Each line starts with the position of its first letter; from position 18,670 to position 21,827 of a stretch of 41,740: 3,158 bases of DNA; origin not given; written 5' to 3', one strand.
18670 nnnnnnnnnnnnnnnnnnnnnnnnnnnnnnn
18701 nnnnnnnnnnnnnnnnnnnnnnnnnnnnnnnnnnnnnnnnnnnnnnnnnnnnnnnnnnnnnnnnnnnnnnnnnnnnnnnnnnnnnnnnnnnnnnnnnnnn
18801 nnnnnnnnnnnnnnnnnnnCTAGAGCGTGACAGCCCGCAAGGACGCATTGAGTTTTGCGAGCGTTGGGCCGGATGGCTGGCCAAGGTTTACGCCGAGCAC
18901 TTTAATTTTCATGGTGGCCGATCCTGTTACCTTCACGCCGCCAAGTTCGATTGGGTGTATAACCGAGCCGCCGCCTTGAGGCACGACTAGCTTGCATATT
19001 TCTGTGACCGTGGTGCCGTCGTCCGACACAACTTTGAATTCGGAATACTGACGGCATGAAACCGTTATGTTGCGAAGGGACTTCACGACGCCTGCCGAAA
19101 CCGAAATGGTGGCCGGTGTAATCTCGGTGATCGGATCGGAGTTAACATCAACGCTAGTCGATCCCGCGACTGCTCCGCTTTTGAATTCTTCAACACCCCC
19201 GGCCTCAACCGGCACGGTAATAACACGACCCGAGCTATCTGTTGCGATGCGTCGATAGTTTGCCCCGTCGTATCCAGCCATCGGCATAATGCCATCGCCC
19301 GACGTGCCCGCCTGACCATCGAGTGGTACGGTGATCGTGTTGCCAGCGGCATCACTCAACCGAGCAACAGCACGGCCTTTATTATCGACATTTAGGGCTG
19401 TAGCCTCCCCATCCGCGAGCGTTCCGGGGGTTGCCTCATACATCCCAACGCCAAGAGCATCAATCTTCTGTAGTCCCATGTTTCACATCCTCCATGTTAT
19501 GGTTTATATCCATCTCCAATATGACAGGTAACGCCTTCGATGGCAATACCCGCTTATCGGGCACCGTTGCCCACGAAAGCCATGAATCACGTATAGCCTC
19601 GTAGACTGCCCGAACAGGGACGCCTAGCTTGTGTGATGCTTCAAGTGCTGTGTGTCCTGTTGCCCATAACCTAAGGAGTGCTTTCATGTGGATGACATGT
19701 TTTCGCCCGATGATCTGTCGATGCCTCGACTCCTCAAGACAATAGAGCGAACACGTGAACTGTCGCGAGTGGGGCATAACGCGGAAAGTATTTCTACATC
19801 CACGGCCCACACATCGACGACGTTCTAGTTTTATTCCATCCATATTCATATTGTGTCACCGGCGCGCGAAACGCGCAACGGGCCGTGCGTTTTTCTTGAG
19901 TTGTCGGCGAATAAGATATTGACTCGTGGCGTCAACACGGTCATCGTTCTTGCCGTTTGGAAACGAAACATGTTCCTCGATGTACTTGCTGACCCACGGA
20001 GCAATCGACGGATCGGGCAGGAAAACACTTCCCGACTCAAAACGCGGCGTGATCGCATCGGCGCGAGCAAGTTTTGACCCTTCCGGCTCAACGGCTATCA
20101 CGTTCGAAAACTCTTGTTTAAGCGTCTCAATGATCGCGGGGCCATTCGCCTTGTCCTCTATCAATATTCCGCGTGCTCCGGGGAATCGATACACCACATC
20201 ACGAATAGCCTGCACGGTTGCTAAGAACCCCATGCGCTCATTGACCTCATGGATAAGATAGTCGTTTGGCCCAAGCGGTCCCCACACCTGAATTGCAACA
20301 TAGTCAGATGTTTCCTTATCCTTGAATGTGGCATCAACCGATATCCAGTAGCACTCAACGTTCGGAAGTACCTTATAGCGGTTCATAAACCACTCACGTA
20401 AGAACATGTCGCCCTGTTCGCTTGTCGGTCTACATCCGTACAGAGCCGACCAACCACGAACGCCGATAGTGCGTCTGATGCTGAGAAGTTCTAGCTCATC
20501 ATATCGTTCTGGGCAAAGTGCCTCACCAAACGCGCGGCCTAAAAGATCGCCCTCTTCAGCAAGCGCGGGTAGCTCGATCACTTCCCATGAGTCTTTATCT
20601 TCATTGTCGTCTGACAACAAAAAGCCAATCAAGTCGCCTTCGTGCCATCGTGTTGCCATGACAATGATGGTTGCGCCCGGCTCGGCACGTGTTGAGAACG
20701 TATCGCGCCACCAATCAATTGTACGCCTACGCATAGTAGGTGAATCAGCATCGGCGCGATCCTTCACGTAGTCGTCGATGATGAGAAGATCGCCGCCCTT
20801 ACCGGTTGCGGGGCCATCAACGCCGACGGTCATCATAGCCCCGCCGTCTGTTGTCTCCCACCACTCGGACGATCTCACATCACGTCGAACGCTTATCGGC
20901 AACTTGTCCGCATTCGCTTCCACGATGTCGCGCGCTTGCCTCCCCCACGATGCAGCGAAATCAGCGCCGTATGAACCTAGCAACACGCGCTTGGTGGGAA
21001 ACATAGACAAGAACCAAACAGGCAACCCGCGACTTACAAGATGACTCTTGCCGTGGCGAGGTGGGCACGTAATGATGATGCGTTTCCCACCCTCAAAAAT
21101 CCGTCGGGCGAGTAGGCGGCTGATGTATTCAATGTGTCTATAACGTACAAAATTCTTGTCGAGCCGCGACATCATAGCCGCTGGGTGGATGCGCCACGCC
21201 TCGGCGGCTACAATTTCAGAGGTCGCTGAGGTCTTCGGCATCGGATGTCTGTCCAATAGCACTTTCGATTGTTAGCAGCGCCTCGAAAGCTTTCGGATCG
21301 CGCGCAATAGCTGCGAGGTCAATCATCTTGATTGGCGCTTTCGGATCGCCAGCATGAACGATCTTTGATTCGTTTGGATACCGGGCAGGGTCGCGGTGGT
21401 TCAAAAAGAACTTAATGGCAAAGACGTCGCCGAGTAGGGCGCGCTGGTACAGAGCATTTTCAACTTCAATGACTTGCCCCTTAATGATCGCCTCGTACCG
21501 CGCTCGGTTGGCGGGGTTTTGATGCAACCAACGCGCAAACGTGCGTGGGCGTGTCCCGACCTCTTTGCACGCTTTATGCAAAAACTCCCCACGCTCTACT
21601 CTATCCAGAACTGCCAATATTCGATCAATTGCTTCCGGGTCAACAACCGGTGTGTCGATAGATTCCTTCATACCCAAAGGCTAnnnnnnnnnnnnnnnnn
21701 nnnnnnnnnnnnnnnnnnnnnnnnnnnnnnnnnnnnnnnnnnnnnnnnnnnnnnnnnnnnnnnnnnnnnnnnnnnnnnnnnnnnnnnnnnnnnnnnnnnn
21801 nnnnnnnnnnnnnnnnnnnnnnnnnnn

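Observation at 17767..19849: Four unplaced genes, one exported, between the terminase and the MuF/portal genes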

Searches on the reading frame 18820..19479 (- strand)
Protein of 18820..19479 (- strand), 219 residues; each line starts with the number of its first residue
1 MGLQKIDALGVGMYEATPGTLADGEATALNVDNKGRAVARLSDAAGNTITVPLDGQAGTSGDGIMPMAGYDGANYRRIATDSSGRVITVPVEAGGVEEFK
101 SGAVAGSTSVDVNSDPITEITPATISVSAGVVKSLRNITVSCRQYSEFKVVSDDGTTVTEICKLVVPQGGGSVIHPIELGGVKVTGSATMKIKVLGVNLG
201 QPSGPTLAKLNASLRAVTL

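Call 5: search_protein_families(library=pfam, proteins=[window:18820-19479:-], max_evalue=0.1)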
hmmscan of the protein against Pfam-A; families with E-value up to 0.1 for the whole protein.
window:18820-19479:- (219 aa): 0 families

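Call 6: search_protein_families(library=phrogs, proteins=[window:18820-19479:-], max_evalue=0.1)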
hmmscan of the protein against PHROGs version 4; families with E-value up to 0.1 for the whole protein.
window:18820-19479:- (219 aa): 0 families

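Call 9: find_related_loci(query=window:18820-19479:-, collection=viral_contigs, flank=8000)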
Query window:18820-19479:- (219 aa) in viral_contigs; peptide patterns used: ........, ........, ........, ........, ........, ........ (x = any residue, [..] = any of these).
32 stretches matched a pattern, but none encodes a relative of the query by tblastn (E <= 1e-3).

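Call 11: find_homologous_proteins(query=window:18820-19479:-, max_evalue=0.01)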
Query window:18820-19479:- (219 aa): 1 proteins with E <= 0.01 among 1266 candidates.
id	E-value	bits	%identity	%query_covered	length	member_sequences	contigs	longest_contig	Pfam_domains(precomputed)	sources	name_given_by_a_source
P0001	7.1e-132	455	100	100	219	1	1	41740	-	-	-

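Call 34: search_protein_families(library=ncbifam, proteins=[window:18820-19479:-], max_evalue=1)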
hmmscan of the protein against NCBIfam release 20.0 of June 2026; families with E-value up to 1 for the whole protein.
window:18820-19479:- (219 aa): 0 families

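Call 35: search_protein_families(library=padloc, proteins=[window:18820-19479:-], max_evalue=1)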
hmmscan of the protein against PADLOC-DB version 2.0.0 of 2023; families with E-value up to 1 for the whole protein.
window:18820-19479:- (219 aa): 0 families

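Call 57: search_dna_similar(query=window:18820-19479:-, collection=phages, mode=protein, max_evalue=1, max_rows=30)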
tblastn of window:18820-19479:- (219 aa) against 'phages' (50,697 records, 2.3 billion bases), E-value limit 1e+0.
No match.

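Call 65: find_homologous_proteins(query=A5, max_evalue=0.01)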
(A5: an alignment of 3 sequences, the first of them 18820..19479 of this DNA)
Query A5 (3 sequences) (219 aa, profile of the alignment): 4 proteins with E <= 0.01 among 8000 candidates.
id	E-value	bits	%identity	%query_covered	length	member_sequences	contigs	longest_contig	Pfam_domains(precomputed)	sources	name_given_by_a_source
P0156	1.2e-100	353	40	93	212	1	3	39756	-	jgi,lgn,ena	-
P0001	3.0e-100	352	100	100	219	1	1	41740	-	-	-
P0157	1.2e-98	347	43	97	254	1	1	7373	-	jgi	jgi:hypothetical protein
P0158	1.8e-10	59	38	18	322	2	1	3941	-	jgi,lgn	jgi:hypothetical protein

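Call 69: search_solved_structures(query=A5, max_evalue=10)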
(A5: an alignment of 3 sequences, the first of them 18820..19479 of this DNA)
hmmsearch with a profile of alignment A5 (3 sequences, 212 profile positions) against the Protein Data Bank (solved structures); distinct sequences matched with E-value up to 10: 3.
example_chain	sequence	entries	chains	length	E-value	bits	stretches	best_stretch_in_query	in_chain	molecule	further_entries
5d5p_A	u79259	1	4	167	0.49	13.1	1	125-189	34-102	HcgB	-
6gqe_A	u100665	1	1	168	0.93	12.2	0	62-92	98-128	Insulin-like growth factor 2 mRNA-binding protein 3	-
6kgx_b8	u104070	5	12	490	1.2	11.8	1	56-123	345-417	LRC2 | Phycobilisome 32.1 kDa linker polypeptide, phycocyanin-associated, rod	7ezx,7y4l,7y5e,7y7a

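Call 113: find_encoding_contigs(protein=P0158, flank=10000, max_places=2)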
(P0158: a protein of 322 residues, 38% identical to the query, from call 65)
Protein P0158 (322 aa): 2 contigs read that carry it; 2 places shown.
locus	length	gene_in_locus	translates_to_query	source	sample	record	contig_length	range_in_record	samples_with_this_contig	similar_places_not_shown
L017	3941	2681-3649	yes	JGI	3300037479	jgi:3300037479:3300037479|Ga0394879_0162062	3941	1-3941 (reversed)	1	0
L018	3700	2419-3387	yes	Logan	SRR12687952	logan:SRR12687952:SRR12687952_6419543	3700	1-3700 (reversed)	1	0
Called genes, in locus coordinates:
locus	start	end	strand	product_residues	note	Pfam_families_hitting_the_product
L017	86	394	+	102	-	-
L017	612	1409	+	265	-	-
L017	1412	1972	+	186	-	-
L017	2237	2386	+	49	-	-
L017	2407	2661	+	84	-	-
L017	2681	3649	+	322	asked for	-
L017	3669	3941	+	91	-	?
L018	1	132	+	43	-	?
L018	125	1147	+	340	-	-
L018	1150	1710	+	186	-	-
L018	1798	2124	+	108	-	-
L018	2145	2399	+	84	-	-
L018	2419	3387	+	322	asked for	-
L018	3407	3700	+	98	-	?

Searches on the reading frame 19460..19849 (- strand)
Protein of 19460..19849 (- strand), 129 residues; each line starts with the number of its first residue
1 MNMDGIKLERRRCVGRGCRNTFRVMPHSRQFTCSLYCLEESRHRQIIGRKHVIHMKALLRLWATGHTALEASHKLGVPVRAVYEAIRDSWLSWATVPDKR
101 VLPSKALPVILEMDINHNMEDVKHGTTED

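Call 5: search_protein_families(library=pfam, proteins=[window:19460-19849:-], max_evalue=0.1)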
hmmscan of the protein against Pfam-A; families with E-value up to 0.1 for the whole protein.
window:19460-19849:- (129 aa): 1 family
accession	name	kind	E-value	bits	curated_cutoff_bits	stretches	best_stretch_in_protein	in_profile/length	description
PF13384.12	HTH_23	-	0.048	13.9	24.6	1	58-87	10-39/50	Homeodomain-like domain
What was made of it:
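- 19460..19849 (-): Gene A, 129 aa. It combines an N-terminal Cys4 zinc-ribbon-like motif (C13, C18 and C33 invariant; C37 in 3 of 4) with a three-helix HTH at about residues 55-95. It is conserved upstream of MuF-portal in four phages and is not part of the indel. Call 5 gives HTH_23 at E=0.048, below the cut-off.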

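Call 6: search_protein_families(library=phrogs, proteins=[window:19460-19849:-], max_evalue=0.1)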
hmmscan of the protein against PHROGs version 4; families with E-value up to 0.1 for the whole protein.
window:19460-19849:- (129 aa): 0 families

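Call 34: search_protein_families(library=ncbifam, proteins=[window:19460-19849:-], max_evalue=1)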
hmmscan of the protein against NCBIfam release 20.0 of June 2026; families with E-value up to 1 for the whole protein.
window:19460-19849:- (129 aa): 0 families

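Call 35: search_protein_families(library=padloc, proteins=[window:19460-19849:-], max_evalue=1)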
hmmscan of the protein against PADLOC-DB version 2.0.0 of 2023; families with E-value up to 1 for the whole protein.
window:19460-19849:- (129 aa): 0 families

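Call 102: search_solved_structures(query=A7, max_evalue=10, show_alignments=1)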
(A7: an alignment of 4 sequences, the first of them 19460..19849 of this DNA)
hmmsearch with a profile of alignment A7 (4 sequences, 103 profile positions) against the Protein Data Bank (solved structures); distinct sequences matched with E-value up to 10: 18.
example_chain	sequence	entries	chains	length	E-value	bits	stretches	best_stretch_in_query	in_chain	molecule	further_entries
8vd6_A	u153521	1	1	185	6.8e-16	61.6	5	53-86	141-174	CAP REPEAT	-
1res_A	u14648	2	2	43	0.0038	20.6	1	48-87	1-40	GAMMA DELTA-RESOLVASE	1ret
2lvs_A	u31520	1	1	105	0.0055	20.1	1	54-88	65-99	Putative uncharacterized protein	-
2gm4_A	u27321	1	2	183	0.013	18.9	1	46-86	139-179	Transposon gamma-delta resolvase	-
1zr2_A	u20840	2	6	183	0.013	18.9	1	46-86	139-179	Transposon gamma-delta resolvase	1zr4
1gdt_A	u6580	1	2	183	0.013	18.9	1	46-86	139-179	PROTEIN (GAMMA DELTA RESOLVASE)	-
5cy1_A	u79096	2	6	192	0.2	15.1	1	41-85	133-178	Transposon Tn3 resolvase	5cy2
3og8_A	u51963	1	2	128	0.31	14.5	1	1-32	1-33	Antiviral innate immune response receptor RIG-I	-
7oya_B2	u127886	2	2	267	0.32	14.5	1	7-71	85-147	40S ribosomal protein S3a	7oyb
1p4w_A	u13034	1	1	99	0.39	14.2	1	55-92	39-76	rcsB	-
7cpu_SB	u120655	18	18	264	0.87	13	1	7-69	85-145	40S ribosomal protein S3a | Small ribosomal subunit protein eS1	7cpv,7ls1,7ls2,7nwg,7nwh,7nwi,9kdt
22tu_SB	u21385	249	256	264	1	12.8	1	7-69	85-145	40S ribosomal protein S3a | 40S RIBOSOMAL PROTEIN ES27 | 40S RIBOSOMAL PROTEIN ES1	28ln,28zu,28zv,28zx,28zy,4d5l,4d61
5yiu_A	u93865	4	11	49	1.2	12.6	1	55-80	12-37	Cell cycle regulatory protein GcrA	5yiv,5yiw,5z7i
6eo2_A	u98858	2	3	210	1.3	12.5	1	55-92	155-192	Transcriptional regulatory protein RcsB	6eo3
5o8y_A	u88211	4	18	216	1.4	12.4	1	55-92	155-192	Transcriptional regulatory protein RcsB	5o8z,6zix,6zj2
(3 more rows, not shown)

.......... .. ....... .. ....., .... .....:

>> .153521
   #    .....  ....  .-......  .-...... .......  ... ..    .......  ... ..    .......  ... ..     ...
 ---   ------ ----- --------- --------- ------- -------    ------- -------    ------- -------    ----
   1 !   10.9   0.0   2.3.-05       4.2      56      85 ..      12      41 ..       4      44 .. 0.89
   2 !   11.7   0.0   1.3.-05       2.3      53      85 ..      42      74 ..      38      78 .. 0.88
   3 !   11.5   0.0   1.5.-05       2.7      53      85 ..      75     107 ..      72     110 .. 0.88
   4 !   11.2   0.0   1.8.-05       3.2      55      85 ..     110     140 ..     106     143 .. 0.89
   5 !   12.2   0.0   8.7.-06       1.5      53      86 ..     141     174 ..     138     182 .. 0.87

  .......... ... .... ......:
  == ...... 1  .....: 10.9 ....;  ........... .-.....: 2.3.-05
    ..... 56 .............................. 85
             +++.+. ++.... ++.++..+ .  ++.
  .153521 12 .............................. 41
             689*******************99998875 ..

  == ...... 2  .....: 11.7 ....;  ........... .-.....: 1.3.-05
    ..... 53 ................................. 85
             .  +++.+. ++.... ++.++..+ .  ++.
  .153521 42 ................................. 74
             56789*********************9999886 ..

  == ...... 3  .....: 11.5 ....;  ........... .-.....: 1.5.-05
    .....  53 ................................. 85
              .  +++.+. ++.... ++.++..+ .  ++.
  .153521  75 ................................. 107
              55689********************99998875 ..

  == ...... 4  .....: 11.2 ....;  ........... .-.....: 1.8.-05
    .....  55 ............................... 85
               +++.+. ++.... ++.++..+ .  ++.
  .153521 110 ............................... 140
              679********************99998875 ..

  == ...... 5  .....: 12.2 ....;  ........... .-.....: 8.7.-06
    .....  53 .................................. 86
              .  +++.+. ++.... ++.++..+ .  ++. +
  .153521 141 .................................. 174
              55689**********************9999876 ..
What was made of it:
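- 19460..19849 (-): Call 102 shows the profile hitting the gamma-delta resolvase DNA-binding domain 1res at E=0.004.
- On Helix-turn-helix DNA-binding domain (gene A): Call 102 shows the four-sequence profile hitting the gamma-delta resolvase DNA-binding domain at E 0.004-0.013.
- Closest known: Small HTH proteins of the resolvase/homeodomain-like type. Same: The three-helix HTH at residues about 55-95 aligns with the gamma-delta resolvase DNA-binding domain (call 102, E 0.004).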

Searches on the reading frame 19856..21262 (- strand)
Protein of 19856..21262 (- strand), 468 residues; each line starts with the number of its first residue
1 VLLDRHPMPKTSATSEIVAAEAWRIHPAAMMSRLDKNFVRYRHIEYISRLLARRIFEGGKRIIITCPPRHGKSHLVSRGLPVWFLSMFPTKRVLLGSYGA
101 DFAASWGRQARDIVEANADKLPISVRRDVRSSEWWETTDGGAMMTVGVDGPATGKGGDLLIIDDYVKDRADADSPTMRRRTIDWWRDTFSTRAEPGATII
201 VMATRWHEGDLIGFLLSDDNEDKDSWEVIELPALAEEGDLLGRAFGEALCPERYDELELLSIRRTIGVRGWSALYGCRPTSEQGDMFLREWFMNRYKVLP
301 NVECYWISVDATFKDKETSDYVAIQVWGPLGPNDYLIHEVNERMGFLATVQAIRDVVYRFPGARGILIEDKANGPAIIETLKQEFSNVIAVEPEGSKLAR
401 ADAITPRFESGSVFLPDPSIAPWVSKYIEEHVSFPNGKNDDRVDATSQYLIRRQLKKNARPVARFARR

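Call 5: search_protein_families(library=pfam, proteins=[window:19856-21262:-], max_evalue=0.1)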
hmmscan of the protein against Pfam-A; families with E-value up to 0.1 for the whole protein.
window:19856-21262:- (468 aa): 2 families
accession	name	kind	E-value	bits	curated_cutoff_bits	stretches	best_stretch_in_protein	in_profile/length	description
PF17289.8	Terminase_6C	-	2e-12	47.8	22.6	1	308-450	2-152/155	Terminase RNaseH-like domain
PF03237.21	Terminase_6N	-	1.3e-10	41.7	22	1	65-292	3-213/215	Terminase large subunit, T4likevirus-type, N-terminal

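Call 6: search_protein_families(library=phrogs, proteins=[window:19856-21262:-], max_evalue=0.1)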
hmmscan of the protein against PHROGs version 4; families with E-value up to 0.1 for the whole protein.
window:19856-21262:- (468 aa): 6 families
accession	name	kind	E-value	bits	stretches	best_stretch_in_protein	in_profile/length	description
phrog_38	-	head and packaging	8.7e-97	326.6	1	39-456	289-706/760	terminase large subunit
phrog_4758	-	head and packaging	2e-52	178.9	1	33-239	31-241/243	terminase large subunit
phrog_5573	-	head and packaging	2.6e-48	165.6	1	220-459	6-240/250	terminase large subunit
phrog_30251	-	head and packaging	6.7e-17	62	1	60-336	56-335/799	terminase large subunit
phrog_979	-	head and packaging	6.4e-11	42.6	1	281-464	410-610/642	terminase large subunit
phrog_12171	-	head and packaging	1.4e-05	26.2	1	387-448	32-90/110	terminase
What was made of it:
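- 19856..21262 (-): Large terminase subunit (upstream flank). Call 5 (Terminase_6N/6C) and call 6 (phrog_38, 8.7e-97).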

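Call 8: search_dna_similar(query=window:19856-21262:-, collection=phages, mode=protein, max_rows=15)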
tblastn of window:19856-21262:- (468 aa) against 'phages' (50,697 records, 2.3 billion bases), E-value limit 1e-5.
Records with a match: 2015; places in all: 2046; records where one place covers at least 80% of the query: 980.
Best place of each record, by identity: <60% 2015.
By first word of the organism name: Mycobacterium 496; Microbacterium 273; Escherichia 202; Gordonia 185; Vibrio 76; Bacteriophage 48; Klebsiella 46; Brucella 41; Lactococcus 40; Xanthomonas 39; and 93 more.
By host as written in the record: Mycobacterium smegmatis mc2 155 348; Gordonia terrae 3612 145; - 140; Microbacterium foliorum NRRL B-24224 SEA 111; Microbacterium foliorum NRRL B-24224 104; Mycobacterium smegmatis mc#155 83; Escherichia coli 50; Escherichia coli DSM 12242 43; and 406 more.
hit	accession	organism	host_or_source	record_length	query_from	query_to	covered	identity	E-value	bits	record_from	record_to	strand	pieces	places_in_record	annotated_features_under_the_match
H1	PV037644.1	Bacillus phage vB_BcM_CUBc25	Bacillus cereus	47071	37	452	89%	45.7%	3e-104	346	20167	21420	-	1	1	terminase large subunit | hypothetical protein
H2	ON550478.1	Staphylococcus phage Sazerac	Staphylococcus epidermidis LM1680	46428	38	459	90%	42.8%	3e-93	314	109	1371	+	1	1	putative terminase large subunit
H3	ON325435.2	Staphylococcus phage CUB-EPI_14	Staphylococcus epidermidis SE14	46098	38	459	90%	42.5%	2e-92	312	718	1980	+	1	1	terminase large subunit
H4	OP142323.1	Staphylococcus phage Lacachita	Staphylococcus epidermidis 1457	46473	38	459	90%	42.1%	2e-92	312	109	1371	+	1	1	terminase large subunit | terminator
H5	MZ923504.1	Microcystis phage MinS1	Microcystis aeruginosa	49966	16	455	94%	40.1%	5e-86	293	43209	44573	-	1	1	terminase large subunit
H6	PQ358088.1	Staphylococcus phage TPWB-09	Staphylococcus sp.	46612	38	457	90%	41.3%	1e-90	307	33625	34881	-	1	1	terminase large subunit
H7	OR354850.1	Staphylococcus phage S-CoN_Ph27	Staphylococcus sp.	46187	38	443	87%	42.2%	6e-70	310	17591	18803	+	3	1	terminase large subunit | hypothetical protein (x2)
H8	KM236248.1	Bacillus phage Pookie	Bacillus megaterium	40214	38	452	89%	41.1%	6e-88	299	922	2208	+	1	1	terminase large subunit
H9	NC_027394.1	Bacillus phage Pookie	Bacillus megaterium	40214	38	452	89%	41.1%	6e-88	299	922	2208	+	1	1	terminase large subunit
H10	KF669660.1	Bacillus phage Pony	Bacillus megaterium Km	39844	38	452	89%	41.0%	2e-87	298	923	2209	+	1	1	terminase large subunit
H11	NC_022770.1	Bacillus phage Pony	Bacillus megaterium Km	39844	38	452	89%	41.0%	2e-87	298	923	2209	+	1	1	terminase large subunit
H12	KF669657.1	Bacillus phage poppyseed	Bacillus megaterium Km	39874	38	452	89%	41.0%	2e-87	298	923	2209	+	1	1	terminase large subunit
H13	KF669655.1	Bacillus phage Page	Bacillus megaterium Km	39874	38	452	89%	41.0%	2e-87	298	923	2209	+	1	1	terminase large subunit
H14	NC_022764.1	Bacillus phage Page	Bacillus megaterium Km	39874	38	452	89%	41.0%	2e-87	298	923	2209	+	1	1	terminase large subunit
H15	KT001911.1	Bacillus phage Pavlov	Bacillus megaterium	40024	38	452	89%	41.0%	2e-87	298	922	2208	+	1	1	terminase large subunit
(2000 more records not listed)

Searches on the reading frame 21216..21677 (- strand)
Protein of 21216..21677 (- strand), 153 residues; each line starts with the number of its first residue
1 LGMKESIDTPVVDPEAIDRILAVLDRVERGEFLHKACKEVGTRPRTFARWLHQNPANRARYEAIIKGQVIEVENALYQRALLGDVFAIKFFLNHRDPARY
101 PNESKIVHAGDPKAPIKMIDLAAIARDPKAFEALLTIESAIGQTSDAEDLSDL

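Call 5: search_protein_families(library=pfam, proteins=[window:21216-21677:-], max_evalue=0.1)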
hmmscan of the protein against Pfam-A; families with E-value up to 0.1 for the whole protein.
window:21216-21677:- (153 aa): 3 families
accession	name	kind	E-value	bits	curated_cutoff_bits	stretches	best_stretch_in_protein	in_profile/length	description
PF20901.3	Sf6_terminase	-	0.0022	18.5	27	1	22-63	8-50/106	Bacteriophage Sf6, terminase small subunit-like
PF16220.10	DUF4880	-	0.017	15.4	25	1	45-63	21-39/43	Domain of unknown function (DUF4880)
PF13551.12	HTH_29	-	0.047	14.2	28.1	1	24-52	5-34/64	Winged helix-turn helix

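Call 6: search_protein_families(library=phrogs, proteins=[window:21216-21677:-], max_evalue=0.1)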
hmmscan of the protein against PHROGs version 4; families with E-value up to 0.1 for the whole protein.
window:21216-21677:- (153 aa): 4 families
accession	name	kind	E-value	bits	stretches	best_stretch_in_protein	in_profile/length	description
phrog_309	-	head and packaging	1.7e-07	32.5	1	39-128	165-278/319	terminase small subunit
phrog_1482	-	head and packaging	3.3e-05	24.5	1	21-62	21-63/147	terminase small subunit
phrog_4102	-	head and packaging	0.036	15.2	1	18-114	21-124/166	terminase small subunit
phrog_24579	-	head and packaging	0.09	13.8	0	23-95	24-99/126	terminase small subunit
